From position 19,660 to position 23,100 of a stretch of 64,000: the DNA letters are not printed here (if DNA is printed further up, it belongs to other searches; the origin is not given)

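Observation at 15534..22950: Divergent pair of GT-C paralogs with long conserved periplasmic C-terminal domains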

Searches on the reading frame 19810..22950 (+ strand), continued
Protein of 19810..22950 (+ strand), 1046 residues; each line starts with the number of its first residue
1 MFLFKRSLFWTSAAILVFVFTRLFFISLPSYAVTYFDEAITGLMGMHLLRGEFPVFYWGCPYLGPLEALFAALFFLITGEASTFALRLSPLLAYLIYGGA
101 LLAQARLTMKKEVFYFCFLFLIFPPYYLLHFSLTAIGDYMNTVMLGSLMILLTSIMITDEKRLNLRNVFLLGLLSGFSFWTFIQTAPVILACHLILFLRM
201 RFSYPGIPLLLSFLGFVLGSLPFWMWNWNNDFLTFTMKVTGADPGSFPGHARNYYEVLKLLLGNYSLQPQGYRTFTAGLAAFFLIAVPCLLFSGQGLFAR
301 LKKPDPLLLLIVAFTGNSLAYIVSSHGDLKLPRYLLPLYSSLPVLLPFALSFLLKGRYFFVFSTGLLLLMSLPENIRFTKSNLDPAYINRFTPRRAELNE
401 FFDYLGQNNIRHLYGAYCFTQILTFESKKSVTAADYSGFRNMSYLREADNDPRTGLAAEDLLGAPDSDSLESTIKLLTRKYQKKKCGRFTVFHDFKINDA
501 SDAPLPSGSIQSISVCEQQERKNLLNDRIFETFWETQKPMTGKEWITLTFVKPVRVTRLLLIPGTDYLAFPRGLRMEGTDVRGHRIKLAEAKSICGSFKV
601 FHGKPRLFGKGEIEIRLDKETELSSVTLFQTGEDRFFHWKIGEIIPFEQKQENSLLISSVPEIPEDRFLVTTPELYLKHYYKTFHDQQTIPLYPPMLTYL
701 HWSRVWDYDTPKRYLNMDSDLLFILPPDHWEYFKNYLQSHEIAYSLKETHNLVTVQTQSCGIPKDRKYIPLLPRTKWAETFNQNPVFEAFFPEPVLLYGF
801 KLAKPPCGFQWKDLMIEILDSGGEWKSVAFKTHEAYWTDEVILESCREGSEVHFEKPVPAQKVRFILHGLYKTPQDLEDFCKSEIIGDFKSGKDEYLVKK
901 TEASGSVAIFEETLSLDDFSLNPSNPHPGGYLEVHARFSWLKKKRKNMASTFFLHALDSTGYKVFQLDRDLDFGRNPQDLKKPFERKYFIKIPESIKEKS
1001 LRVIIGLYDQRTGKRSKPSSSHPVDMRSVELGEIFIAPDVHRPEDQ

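Call 89: search_protein_families(library=pfam, proteins=[L001:7719-9812:+, L001:12814-13578:+, L001:13535-14926:+, L002:7447-9954:+, L002:15944-16861:+, L002:16858-17601:+, L004:7688-9787:+, L004:12808-14967:+, L005:14230-15402:+, L005:6683-7495:+], max_evalue=0.001)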
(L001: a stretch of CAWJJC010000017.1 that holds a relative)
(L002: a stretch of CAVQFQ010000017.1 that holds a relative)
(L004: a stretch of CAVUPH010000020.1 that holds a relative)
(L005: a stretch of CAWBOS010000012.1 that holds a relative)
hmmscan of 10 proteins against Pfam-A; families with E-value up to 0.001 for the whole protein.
L001:7719-9812:+ (697 aa): 0 families

L001:12814-13578:+ (254 aa): 1 family
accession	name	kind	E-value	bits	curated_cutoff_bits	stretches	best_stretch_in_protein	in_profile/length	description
PF00082.27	Peptidase_S8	-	5.8e-08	32.8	21.8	1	188-249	1-68/288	Subtilase family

L001:13535-14926:+ (463 aa): 2 families
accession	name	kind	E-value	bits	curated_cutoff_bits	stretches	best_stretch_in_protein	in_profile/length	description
PF00082.27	Peptidase_S8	-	8.7e-21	74.9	21.8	1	13-200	73-272/288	Subtilase family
PF00041.27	fn3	-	0.00031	21.3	25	1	229-310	2-77/84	Fibronectin type III domain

L002:7447-9954:+ (835 aa): 1 family
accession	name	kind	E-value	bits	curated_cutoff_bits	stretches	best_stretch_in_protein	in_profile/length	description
PF09586.16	YfhO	-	3.8e-30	105.4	28.5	2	27-464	88-508/835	Bacterial membrane protein YfhO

L002:15944-16861:+ (305 aa): 10 families
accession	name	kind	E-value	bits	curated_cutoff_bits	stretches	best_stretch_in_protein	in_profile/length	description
PF07992.20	Pyr_redox_2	-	2.6e-48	165.4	26.1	1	4-291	1-291/291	Pyridine nucleotide-disulphide oxidoreductase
PF13738.12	Pyr_redox_3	-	2.4e-24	86.6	30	2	58-274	79-305/305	Pyridine nucleotide-disulphide oxidoreductase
PF00070.33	Pyr_redox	-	7e-16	59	22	1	146-217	2-80/82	Pyridine nucleotide-disulphide oxidoreductase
PF12831.13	FAD_oxidored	-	1.3e-08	35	27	1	5-39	1-36/416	FAD dependent oxidoreductase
PF00890.30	FAD_binding_2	-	1.8e-08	34.4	20.4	1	5-39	1-36/414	FAD binding domain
PF01266.30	DAO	-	4.5e-08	33.5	27.9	0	5-39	1-37/353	FAD dependent oxidoreductase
PF03486.20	HI0933_like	-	2.8e-07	30.7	50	1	5-36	2-33/244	HI0933-like protein Rossmann domain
PF01946.23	Thi4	-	2.4e-06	27.4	26.2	1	4-39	18-55/235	Thi4 family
PF01134.28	GIDA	-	2.9e-06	27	22.1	0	5-34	1-30/391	Glucose inhibited division protein A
PF13450.12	NAD_binding_8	-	2.9e-05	24.7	21.9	1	8-41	1-35/68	NAD(P)-binding Rossmann-like domain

L002:16858-17601:+ (247 aa): 8 families
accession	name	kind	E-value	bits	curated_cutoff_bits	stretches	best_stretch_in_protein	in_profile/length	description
PF13525.12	YfiO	-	9.9e-36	123.9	25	1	42-222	3-187/203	Outer membrane lipoprotein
PF13512.12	TPR_18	-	3.3e-18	66.7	21.9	1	41-168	7-144/145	Tetratricopeptide repeat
PF13174.12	TPR_6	-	2.4e-16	59.6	26.3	0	122-159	4-33/33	Tetratricopeptide repeat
PF13432.12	TPR_16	-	1.6e-09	38.4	32.7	1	49-114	2-64/65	Tetratricopeptide repeat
PF07719.23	TPR_2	-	2.7e-09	36.9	27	0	44-76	1-33/34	Tetratricopeptide repeat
PF13428.12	TPR_14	-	8.7e-09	35.7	23.5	0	85-115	5-35/44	Tetratricopeptide repeat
PF09976.15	TPR_21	-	5.2e-06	26.8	25.5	1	48-109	43-104/193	Tetratricopeptide repeat-like domain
PF24575.1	TPR_Slam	-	0.00028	21.7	35.2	0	50-101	53-101/104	Surface lipoprotein assembly modifier, N-terminal TPR repeats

L004:7688-9787:+ (699 aa): 0 families

L004:12808-14967:+ (719 aa): 1 family
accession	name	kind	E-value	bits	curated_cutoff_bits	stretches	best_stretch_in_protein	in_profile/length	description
PF00082.27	Peptidase_S8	-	3.7e-34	118.8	21.8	1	204-456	1-272/288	Subtilase family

L005:14230-15402:+ (390 aa): 3 families
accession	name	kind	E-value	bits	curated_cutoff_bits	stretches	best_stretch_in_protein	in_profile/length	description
PF13489.12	Methyltransf_23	-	1.1e-07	32.1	27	1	73-192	19-132/164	Methyltransferase domain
PF08242.18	Methyltransf_12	-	0.00042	21.4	30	0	81-175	1-97/98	Methyltransferase domain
PF02353.26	CMAS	-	0.00091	19.1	27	0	77-177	63-163/273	Mycolic acid cyclopropane synthetase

L005:6683-7495:+ (270 aa): 2 families
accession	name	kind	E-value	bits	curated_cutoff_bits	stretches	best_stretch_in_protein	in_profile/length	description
PF00754.31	F5_F8_type_C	-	2.6e-10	41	28.2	1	2-103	23-114/127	F5/8 type C domain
PF22633.2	F5_F8_type_C_2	-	6.6e-08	33.5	27.8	1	3-66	10-71/91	NedA-like, galactose-binding domain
